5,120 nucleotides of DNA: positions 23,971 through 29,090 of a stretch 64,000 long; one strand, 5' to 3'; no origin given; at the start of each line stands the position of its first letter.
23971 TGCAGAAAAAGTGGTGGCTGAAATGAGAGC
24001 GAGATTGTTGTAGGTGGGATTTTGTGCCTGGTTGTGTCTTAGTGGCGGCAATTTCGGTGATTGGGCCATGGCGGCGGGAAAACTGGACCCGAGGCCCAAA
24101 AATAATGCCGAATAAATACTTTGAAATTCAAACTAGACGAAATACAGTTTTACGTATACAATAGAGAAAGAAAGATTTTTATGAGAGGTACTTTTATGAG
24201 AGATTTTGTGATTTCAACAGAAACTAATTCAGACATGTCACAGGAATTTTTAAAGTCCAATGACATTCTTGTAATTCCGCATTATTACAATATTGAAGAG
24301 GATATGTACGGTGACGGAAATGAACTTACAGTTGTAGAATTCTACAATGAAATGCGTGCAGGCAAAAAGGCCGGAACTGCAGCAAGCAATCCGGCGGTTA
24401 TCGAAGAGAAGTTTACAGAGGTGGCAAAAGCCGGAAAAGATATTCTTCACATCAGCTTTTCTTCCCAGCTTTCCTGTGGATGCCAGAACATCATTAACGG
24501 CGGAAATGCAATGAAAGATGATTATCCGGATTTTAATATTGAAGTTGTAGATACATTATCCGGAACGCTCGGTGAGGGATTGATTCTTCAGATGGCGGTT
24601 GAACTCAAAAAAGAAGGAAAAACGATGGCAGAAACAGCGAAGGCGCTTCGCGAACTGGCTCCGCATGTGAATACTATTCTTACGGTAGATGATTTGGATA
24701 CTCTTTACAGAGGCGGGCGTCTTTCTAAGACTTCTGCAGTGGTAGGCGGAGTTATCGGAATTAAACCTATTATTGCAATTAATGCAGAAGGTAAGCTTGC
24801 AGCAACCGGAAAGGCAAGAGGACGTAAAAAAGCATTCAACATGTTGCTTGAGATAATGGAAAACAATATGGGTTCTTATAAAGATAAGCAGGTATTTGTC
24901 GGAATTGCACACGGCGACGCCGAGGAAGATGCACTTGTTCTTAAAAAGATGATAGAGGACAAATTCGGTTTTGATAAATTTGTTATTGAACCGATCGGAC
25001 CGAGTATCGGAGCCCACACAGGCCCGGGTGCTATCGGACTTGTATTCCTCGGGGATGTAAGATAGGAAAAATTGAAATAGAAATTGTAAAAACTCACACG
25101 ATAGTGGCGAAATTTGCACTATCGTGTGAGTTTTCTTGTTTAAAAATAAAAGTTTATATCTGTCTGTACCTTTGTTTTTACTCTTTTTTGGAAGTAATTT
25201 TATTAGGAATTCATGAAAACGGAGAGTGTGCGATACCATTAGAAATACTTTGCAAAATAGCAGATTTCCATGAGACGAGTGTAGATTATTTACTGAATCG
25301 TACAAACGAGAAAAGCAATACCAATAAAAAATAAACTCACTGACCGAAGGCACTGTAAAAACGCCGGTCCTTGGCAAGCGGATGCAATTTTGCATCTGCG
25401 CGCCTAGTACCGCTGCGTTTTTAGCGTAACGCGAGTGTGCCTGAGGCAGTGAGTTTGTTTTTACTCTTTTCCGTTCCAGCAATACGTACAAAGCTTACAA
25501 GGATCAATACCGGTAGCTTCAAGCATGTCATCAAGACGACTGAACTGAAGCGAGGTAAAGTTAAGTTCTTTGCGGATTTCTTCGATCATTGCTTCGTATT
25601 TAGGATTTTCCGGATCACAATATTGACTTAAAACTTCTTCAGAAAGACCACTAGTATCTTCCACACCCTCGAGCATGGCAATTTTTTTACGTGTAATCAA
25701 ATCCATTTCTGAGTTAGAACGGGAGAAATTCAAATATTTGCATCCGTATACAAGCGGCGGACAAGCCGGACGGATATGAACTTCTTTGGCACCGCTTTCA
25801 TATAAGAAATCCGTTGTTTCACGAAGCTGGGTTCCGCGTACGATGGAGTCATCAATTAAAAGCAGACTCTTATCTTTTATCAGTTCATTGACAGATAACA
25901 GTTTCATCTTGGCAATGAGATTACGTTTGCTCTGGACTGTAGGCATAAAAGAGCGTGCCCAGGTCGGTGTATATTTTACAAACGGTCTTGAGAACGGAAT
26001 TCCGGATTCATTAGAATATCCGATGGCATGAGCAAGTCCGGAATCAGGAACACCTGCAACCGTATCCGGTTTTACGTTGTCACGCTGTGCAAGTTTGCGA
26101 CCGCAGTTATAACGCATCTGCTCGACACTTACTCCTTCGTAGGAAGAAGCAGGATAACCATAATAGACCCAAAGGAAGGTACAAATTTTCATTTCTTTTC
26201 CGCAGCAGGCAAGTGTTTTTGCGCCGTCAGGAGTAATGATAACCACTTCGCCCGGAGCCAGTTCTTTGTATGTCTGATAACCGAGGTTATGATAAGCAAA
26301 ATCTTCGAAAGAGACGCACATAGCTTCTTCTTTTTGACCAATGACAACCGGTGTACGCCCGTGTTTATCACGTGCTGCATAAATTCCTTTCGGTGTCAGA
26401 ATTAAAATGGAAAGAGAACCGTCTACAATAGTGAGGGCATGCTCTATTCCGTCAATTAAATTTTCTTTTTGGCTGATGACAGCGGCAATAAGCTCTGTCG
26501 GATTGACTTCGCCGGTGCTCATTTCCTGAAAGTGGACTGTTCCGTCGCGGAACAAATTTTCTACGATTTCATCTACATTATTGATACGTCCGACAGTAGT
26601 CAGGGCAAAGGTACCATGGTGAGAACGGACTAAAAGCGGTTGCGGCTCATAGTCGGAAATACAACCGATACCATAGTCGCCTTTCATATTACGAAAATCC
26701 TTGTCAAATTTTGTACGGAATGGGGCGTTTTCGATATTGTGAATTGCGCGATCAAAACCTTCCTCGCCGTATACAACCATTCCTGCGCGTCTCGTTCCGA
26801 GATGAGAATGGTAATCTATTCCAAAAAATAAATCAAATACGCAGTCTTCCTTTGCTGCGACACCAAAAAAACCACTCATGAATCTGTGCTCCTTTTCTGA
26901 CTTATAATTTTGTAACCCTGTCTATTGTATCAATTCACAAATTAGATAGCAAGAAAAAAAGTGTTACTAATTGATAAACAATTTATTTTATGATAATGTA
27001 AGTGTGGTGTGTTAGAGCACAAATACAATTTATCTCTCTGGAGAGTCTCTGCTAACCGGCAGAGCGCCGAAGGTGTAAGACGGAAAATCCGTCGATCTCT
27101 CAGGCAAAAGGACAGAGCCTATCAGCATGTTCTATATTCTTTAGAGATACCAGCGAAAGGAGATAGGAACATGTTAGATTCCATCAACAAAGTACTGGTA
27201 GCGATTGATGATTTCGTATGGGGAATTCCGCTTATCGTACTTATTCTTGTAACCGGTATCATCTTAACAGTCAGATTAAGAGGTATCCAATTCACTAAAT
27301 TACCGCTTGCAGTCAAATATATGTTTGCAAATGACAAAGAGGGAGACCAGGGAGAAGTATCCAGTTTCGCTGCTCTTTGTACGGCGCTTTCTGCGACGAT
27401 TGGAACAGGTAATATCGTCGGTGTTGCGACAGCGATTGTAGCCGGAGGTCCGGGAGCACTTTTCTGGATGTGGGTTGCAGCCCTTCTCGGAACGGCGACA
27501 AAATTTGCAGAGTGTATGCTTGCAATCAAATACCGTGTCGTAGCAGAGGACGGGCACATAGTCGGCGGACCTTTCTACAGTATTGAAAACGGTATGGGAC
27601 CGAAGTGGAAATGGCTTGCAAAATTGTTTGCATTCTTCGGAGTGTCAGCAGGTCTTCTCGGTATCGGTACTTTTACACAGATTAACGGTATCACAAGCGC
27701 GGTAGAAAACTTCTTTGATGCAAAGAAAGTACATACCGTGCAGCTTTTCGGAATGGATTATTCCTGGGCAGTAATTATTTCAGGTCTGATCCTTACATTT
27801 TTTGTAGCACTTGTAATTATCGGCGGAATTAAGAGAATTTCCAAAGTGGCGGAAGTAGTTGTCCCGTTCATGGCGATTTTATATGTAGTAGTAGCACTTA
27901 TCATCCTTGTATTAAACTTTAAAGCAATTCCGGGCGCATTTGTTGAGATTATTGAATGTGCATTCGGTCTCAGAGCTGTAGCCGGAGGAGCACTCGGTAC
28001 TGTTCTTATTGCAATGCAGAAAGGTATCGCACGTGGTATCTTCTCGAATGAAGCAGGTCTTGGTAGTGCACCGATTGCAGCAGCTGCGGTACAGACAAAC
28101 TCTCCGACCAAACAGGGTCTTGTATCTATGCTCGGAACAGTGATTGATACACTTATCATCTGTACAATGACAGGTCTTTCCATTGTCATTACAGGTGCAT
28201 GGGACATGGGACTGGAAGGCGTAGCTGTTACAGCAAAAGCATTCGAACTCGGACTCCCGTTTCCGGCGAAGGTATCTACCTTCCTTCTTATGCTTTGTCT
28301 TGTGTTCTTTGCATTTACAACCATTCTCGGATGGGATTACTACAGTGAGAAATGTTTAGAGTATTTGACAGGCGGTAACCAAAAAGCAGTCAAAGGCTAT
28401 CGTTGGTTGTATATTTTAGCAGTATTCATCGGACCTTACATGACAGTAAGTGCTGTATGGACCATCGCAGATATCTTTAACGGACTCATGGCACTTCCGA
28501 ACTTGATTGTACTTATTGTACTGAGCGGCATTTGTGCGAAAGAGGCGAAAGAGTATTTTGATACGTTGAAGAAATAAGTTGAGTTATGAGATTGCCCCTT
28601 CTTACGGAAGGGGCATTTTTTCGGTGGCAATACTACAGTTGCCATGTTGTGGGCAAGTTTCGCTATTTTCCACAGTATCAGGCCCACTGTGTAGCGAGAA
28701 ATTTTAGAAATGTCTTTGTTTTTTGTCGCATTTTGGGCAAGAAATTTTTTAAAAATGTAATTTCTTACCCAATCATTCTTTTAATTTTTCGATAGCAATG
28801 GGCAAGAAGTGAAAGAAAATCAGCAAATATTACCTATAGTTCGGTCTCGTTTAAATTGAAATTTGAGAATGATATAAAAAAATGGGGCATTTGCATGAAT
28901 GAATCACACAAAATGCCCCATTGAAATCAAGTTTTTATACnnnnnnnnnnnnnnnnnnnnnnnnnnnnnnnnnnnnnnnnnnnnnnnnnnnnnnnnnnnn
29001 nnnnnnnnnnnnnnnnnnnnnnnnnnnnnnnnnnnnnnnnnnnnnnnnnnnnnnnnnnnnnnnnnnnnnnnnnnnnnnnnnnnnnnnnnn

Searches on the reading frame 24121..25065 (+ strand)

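Call 97: search_protein_families(library=pfam, proteins=[window:24121-25065:+], max_evalue=0.00001)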
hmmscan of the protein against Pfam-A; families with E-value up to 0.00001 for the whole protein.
window:24121-25065:+ (314 aa): 1 family
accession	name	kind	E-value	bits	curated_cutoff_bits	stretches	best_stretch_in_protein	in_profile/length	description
PF02645.21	DegV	-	1.4e-65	221.9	27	1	30-310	3-278/280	Uncharacterised protein, DegV family COG1307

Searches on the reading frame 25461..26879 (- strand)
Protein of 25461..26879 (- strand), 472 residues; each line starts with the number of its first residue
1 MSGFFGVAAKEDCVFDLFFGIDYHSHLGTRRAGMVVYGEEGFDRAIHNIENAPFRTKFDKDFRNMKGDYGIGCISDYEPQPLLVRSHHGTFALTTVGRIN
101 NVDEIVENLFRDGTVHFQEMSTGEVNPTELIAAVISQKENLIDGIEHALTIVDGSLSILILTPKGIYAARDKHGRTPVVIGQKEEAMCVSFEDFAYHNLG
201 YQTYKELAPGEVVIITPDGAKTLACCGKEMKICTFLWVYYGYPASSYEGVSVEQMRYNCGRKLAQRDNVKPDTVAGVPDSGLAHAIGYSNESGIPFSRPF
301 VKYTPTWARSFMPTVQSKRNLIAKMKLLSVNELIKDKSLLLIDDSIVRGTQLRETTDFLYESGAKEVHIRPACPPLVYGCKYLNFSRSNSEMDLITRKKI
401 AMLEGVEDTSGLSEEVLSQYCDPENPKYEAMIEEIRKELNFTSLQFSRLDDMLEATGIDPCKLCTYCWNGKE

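Call 55: search_protein_families(library=pfam, proteins=[window:25461-26879:-])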
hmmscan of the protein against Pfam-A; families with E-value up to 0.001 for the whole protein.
window:25461-26879:- (472 aa): 2 families
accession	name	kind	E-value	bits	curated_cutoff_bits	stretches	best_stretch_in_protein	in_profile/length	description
PF13537.11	GATase_7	-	5.5e-07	30.1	25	1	77-189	11-114/123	Glutamine amidotransferase domain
PF00156.33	Pribosyltran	-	9.2e-07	28.7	26.3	1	261-369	17-120/158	Phosphoribosyl transferase domain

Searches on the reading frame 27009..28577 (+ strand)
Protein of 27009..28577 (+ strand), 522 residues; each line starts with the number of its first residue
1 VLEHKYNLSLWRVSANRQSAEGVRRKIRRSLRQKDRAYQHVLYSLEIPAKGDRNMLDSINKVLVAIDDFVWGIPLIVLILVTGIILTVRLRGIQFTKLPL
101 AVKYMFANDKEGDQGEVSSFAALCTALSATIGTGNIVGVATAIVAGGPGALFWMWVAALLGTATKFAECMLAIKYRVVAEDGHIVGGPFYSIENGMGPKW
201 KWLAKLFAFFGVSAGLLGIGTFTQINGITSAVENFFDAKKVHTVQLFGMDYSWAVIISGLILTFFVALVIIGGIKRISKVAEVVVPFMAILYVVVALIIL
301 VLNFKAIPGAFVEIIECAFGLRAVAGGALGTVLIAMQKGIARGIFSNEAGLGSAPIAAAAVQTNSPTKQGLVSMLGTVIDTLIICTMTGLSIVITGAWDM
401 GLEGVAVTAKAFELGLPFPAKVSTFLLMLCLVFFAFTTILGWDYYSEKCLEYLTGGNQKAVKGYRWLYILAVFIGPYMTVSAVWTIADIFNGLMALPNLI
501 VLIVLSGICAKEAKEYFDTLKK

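Call 55: search_protein_families(library=pfam, proteins=[window:27009-28577:+])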
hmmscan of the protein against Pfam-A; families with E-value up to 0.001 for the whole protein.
window:27009-28577:+ (522 aa): 1 family
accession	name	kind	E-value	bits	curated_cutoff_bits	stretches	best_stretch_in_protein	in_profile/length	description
PF01235.23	Na_Ala_symp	-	3.2e-139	465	24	1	108-521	4-384/392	Sodium:alanine symporter family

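Call 71: find_homologous_proteins(query=window:27009-28577:+, max_evalue=1e-100)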
Query window:27009-28577:+ (522 aa): 8000 proteins with E <= 1e-100 among 8000 candidates; the best 120 are listed.
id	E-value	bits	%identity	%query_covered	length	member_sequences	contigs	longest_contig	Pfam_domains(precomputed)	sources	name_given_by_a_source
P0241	2.7e-289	978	96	90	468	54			PF01235.24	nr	nr:alanine:cation symporter family protein [Lachnospiraceae bacterium]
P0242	2.1e-275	932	91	90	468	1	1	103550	PF01235.24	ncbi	-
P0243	1.0e-274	930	91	90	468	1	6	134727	PF01235.24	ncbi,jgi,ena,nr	ncbi:MAG: alanine:cation symporter family protein [Lachnospiraceae bacterium]|nr:alanine:cation symp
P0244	2.3e-274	929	91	90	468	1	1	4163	PF01235.24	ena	-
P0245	2.8e-273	925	91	90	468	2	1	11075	PF01235.24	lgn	-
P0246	7.6e-267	904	88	90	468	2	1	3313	PF01235.24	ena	-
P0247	1.5e-265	900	88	90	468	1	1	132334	PF01235.24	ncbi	-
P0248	7.9e-265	897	87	90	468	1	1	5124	PF01235.24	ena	-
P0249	1.2e-264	897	86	91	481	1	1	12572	PF01235.24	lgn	-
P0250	4.0e-263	892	85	90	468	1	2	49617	PF01235.24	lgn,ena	-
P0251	1.3e-262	890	85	90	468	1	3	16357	PF01235.24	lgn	-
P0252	6.7e-262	888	85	90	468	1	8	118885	PF01235.24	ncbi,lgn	-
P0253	2.5e-260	883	87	90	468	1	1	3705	PF01235.24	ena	-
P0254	2.2e-259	879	85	90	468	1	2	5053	PF01235.24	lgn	-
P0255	2.9e-251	853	83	89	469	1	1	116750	PF01235.24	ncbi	-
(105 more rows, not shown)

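Call 72: find_encoding_contigs(protein=P0242, flank=10000, max_places=3)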
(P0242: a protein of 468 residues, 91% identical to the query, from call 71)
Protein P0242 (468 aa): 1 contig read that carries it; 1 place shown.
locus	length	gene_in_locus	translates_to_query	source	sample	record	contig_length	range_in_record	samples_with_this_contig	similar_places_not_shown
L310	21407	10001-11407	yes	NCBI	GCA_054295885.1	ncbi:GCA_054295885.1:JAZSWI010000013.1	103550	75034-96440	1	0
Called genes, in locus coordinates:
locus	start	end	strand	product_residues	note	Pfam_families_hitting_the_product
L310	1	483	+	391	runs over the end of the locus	PF00155:Aminotran_1_2, PF00266:Aminotran_5, PF01041:DegT_DnrJ_EryC1, PF01053:Cys_Met_Meta_PP (faint)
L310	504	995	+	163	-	PF00588:SpoU_methylase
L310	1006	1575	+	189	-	PF01195:Pept_tRNA_hydro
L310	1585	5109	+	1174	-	PF17757:UvrB_inter, PF02559:CarD_TRCF_RID, PF04851:ResIII, PF00270:DEAD, PF00271:Helicase_C, PF22590:Cas3-like_C_2 (faint), PF03461:TRCF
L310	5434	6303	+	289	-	PF02645:DegV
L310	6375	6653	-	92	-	PF13744:HTH_37, PF01381:HTH_3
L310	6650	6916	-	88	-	PF05973:Gp49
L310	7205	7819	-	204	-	-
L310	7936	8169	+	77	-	PF12844:HTH_19, PF13443:HTH_26 (faint), PF13560:HTH_31, PF01381:HTH_3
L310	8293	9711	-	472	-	PF13537:GATase_7, PF00156:Pribosyltran (weak)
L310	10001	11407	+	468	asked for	PF01235:Na_Ala_symp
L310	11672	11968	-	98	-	-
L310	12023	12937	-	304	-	PF11738:DUF3298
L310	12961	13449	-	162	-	PF04542:Sigma70_r2, PF08281:Sigma70_r4_2, PF04545:Sigma70_r4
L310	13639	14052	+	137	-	PF12844:HTH_19, PF13560:HTH_31, PF01381:HTH_3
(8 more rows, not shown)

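Call 73: find_encoding_contigs(protein=P0245, flank=10000, max_places=3)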
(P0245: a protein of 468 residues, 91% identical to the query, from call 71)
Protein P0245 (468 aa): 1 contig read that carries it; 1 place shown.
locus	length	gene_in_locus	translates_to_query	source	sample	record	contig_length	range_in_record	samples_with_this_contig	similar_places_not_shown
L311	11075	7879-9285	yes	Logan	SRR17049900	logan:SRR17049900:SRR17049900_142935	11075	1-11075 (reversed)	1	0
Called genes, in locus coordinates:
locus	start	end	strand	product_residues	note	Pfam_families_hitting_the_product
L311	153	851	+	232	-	PF00005:ABC_tran, PF13304:AAA_21 (faint)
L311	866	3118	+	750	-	PF02687:FtsX (weak)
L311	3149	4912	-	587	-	PF04932:Wzy_C (weak)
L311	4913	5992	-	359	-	PF02368:Big_2 (weak), PF21461:HL_N-beta (weak)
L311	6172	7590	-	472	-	PF13537:GATase_7 (weak), PF00156:Pribosyltran (weak)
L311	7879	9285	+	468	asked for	PF01235:Na_Ala_symp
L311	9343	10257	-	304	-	PF11738:DUF3298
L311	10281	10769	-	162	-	PF04542:Sigma70_r2, PF08281:Sigma70_r4_2, PF04545:Sigma70_r4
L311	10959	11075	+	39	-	?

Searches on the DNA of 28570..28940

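Call 83: search_rna_families(source=window, start=28570, end=28940, threshold=evalue, max_evalue=10)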
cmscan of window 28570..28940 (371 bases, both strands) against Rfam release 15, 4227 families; matches with E-value up to 10: 16.
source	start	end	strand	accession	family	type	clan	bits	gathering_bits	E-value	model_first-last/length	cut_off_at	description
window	28872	28940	-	RF03879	mir-2831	Gene; miRNA;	-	23.3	90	0.024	1-75/75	no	mir-2831 microRNA precursor family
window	28570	28631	+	RF00557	L10_leader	Cis-reg; leader;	-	19.4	44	0.49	77-138/138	5'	Ribosomal protein L10 leader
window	28705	28783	+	RF00238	ctRNA_pND324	Gene; antisense;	-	19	45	2.9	1-86/86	no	ctRNA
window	28858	28928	+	RF01190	snR50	Gene; snRNA; snoRNA; CD-box;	-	18.4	45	2.6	1-89/89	no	Small nucleolar RNA snR50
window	28783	28854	+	RF02183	ST7-OT3_1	Gene; lncRNA;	-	17.4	50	1.9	1-79/79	no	ST7 overlapping transcript 3 conserved region 1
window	28881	28928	+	RF04341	Plastid-psbJ-5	Cis-reg;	CL00152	16.9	53.1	2.1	1-59/59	no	Plastid-psbJ-5 3UTR RNA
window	28874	28939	-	RF02721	sca_ncR26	Gene; snRNA; snoRNA; scaRNA;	-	16.7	37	5.2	1-68/68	no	Small Cajal body specific RNA ncR26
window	28881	28924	+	RF03904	MIR7991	Gene; miRNA;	-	15.9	58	1.6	1-47/47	no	MIR7991 microRNA precursor family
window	28840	28875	+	RF03463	mir-3036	Gene; miRNA;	-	15.7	70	6.7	1-58/58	no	mir-3036 microRNA precursor family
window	28874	28940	-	RF02551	DapZ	Cis-reg;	-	15.4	56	3.9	32-78/78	5'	ABC transporter regulator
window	28573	28621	+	RF02270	nse_sRNA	Gene;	-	15.3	75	5.8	1-73/73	no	Neisseria sigma-E sRNA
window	28881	28922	+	RF03174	mir-4803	Gene; miRNA;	-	14.8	90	6.3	1-74/74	no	mir-4803 microRNA precursor family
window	28733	28772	-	RF04167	mir-1972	Gene; miRNA;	-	14.7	90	5.6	22-60/81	no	mir-1972 microRNA precursor family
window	28880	28921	-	RF04127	MIR8007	Gene; miRNA;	-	14.3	195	2.6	1-226/226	no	MIR8007 microRNA precursor family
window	28731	28772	-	RF04127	MIR8007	Gene; miRNA;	-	13.9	195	3.2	1-226/226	no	MIR8007 microRNA precursor family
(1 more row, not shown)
